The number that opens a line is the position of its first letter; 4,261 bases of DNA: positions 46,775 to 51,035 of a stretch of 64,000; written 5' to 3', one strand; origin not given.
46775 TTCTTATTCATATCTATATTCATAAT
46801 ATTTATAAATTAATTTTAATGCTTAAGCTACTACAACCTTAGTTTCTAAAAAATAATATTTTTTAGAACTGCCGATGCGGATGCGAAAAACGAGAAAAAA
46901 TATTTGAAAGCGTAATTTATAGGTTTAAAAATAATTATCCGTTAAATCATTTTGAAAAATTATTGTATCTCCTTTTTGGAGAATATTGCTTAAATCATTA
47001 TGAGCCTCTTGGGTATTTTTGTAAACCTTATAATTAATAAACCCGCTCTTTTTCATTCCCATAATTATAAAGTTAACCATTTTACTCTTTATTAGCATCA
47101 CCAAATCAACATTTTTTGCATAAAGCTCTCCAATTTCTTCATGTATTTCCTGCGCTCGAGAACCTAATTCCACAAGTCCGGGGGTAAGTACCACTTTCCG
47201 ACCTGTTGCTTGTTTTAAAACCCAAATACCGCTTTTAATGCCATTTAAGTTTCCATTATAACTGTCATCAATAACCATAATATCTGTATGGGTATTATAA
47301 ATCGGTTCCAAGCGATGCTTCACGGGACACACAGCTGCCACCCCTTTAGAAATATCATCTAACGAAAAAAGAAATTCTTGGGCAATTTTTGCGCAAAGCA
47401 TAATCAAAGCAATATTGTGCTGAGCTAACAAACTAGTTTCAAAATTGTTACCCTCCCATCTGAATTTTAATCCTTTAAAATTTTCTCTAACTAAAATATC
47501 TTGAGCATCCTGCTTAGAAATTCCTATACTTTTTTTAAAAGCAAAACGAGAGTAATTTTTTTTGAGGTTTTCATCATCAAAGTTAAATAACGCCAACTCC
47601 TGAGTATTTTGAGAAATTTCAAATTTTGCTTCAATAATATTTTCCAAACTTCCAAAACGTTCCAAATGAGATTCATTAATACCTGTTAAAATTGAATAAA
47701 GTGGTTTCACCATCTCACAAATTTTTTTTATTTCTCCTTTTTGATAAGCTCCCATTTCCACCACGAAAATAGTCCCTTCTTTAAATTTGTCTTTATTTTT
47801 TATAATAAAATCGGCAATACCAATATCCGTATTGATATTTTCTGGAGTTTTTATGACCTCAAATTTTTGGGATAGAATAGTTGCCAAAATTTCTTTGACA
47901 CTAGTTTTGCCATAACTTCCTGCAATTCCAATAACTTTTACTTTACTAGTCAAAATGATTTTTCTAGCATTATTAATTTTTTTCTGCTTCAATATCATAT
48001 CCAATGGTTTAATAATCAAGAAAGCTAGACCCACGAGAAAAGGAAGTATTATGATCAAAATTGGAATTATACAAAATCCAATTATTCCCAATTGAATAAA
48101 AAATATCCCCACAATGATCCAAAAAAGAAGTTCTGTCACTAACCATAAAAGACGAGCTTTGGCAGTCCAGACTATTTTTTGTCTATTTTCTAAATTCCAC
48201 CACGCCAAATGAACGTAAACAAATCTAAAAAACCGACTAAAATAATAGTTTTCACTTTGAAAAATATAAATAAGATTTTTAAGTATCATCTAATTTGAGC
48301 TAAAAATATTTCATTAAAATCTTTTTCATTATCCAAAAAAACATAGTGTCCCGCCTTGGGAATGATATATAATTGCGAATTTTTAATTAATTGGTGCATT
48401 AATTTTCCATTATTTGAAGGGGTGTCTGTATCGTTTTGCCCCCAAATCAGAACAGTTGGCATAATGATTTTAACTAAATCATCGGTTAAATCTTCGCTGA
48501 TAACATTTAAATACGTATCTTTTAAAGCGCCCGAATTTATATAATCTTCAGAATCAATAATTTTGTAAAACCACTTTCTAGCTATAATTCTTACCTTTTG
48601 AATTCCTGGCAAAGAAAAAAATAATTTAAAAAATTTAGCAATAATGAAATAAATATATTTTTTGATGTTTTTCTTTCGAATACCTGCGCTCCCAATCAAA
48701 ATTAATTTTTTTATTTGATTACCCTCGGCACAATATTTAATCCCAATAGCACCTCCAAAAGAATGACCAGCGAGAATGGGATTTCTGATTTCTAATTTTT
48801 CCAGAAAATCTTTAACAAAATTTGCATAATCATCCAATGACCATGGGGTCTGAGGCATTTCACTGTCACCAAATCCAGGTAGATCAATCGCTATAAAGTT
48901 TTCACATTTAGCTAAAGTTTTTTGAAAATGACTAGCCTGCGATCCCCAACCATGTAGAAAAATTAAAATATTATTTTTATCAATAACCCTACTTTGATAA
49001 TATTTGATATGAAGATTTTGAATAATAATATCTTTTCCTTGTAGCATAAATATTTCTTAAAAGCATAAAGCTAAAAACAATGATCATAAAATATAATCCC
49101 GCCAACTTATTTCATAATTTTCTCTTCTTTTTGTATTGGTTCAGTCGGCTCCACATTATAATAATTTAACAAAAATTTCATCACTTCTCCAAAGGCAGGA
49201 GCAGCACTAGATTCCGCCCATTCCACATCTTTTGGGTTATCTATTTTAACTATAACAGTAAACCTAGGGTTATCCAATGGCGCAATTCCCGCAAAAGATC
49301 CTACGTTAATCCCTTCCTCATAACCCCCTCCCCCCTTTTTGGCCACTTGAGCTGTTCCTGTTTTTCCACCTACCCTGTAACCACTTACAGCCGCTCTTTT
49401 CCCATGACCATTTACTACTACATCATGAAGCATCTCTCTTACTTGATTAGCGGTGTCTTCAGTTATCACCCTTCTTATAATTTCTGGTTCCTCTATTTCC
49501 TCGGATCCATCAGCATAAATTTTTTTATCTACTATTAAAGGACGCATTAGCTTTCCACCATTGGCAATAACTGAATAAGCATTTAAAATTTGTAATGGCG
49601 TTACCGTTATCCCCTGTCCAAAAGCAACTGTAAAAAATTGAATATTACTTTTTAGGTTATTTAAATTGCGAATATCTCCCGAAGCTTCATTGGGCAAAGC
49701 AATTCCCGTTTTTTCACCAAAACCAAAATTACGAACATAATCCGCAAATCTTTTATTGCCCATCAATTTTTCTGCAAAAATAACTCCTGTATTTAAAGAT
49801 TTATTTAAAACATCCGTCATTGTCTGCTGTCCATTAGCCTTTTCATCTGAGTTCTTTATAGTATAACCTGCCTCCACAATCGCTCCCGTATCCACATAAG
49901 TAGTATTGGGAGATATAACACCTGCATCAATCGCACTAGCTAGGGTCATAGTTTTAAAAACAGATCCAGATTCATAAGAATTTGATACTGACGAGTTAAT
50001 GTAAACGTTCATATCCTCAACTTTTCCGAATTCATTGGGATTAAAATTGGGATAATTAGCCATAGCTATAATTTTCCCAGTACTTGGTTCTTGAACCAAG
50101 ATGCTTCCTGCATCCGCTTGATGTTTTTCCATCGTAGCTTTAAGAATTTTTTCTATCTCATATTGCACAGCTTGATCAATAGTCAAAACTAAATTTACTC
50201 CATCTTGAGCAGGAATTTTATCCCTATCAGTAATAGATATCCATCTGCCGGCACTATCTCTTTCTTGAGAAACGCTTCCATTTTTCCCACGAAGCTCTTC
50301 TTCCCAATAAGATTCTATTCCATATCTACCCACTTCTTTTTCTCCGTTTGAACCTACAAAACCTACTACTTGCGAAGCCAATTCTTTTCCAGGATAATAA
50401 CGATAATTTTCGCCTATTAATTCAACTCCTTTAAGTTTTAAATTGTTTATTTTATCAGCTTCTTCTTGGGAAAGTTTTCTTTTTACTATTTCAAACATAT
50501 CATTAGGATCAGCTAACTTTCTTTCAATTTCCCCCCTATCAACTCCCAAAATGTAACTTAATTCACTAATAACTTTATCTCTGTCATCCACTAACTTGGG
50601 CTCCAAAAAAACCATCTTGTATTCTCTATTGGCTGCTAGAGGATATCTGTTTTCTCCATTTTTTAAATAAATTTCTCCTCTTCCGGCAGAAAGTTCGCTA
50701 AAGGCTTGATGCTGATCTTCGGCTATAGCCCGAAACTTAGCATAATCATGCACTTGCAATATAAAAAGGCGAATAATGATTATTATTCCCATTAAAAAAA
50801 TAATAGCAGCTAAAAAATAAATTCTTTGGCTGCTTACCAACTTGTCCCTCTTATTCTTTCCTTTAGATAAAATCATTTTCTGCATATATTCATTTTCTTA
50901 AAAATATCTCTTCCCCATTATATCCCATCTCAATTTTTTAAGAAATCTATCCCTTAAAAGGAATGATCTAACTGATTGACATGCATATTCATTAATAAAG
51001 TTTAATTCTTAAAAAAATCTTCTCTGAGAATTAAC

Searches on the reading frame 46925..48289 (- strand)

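Call 105: search_protein_families(library=pfam, proteins=[window:46925-48289:-], max_evalue=0.00001)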
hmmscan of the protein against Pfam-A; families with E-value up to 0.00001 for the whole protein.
window:46925-48289:- (454 aa): 2 families
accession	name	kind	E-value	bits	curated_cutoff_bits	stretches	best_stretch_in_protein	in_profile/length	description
PF08245.18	Mur_ligase_M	-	1.5e-28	100.6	24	1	122-300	1-197/200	Mur ligase middle domain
PF02875.26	Mur_ligase_C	-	5.4e-10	40.6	28.4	1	325-445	1-123/127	Mur ligase, glutamate ligase domain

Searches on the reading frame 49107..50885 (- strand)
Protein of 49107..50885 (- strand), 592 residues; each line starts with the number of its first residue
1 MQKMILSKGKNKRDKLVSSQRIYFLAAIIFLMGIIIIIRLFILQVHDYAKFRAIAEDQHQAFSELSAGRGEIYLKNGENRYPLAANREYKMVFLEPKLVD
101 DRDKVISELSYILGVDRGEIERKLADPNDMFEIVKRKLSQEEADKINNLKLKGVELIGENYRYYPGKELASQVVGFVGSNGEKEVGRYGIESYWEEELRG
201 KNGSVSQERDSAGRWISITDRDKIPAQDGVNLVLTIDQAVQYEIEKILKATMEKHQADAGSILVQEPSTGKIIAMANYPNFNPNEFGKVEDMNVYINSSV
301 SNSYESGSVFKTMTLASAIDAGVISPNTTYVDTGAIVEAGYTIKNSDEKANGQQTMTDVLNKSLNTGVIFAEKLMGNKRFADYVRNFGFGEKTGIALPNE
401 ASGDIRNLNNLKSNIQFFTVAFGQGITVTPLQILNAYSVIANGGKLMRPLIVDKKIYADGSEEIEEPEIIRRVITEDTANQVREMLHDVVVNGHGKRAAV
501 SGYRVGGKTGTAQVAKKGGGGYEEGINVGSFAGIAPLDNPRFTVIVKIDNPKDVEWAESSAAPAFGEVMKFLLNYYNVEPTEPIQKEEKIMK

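Call 105: search_protein_families(library=pfam, proteins=[window:49107-50885:-], max_evalue=0.00001)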
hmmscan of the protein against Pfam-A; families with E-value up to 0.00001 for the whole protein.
window:49107-50885:- (592 aa): 2 families
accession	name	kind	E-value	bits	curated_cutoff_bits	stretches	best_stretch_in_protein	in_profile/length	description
PF00905.27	Transpeptidase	-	3.8e-77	259.9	22.1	1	260-570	1-299/299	Penicillin binding protein transpeptidase domain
PF03717.20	PBP_dimer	-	4.6e-19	70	24.4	1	66-217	3-177/180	Penicillin-binding Protein dimerisation domain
